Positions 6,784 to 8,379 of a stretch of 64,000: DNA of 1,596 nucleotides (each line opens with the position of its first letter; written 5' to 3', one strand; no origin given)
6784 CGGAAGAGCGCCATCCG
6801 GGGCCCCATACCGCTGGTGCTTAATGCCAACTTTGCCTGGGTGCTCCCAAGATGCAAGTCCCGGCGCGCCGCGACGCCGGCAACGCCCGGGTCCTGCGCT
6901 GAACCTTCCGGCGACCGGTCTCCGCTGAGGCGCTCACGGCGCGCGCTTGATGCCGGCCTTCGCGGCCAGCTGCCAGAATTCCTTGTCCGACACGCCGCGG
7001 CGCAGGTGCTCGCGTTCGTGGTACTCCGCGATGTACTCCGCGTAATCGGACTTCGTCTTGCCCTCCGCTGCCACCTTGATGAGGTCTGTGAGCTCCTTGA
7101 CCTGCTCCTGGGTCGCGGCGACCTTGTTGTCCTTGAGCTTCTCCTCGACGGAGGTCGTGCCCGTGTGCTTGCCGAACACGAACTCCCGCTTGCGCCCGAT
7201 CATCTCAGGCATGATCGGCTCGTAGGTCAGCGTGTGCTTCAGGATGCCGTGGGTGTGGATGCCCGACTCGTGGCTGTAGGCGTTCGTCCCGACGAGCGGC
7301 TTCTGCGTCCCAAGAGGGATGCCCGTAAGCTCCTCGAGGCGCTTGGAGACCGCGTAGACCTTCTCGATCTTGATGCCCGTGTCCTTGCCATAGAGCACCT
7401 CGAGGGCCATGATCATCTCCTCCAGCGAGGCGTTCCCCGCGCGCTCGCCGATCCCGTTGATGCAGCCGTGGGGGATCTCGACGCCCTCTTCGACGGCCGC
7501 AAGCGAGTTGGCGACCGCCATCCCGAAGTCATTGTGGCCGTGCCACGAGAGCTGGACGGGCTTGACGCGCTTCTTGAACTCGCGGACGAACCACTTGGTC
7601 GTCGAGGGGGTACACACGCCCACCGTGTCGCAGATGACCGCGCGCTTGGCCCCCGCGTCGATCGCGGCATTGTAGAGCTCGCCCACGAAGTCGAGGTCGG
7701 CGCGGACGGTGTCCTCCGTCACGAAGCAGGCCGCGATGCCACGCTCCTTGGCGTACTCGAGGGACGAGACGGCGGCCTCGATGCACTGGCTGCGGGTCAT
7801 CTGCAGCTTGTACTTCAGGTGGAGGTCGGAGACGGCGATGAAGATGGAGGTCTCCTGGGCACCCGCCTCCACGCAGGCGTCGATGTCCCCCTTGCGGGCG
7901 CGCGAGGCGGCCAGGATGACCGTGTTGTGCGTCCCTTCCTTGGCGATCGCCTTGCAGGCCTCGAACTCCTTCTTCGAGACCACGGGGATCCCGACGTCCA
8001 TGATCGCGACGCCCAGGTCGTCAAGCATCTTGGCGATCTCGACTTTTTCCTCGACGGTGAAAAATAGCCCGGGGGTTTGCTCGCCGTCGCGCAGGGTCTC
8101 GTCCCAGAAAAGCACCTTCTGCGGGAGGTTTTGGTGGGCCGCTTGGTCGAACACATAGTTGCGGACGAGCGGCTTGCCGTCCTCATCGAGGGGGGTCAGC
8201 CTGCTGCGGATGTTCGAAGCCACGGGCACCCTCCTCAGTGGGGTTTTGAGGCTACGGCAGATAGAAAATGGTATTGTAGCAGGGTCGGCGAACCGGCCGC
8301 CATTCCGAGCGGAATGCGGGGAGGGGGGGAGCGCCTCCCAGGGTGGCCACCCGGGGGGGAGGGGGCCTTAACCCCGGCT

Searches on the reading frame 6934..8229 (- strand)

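Call 34: search_protein_families(library=pfam, proteins=[window:6934-8229:-], max_evalue=0.00001)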
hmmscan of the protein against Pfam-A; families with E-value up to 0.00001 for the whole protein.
window:6934-8229:- (431 aa): 2 families
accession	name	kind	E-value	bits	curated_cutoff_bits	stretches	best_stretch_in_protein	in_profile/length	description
PF00682.25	HMGL-like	-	9.4e-80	268.2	29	1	39-296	2-258/260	HMGL-like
PF22617.1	HCS_D2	-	8e-23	81.1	27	1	312-390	1-80/82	Homocitrate synthase post-HMGL domain-like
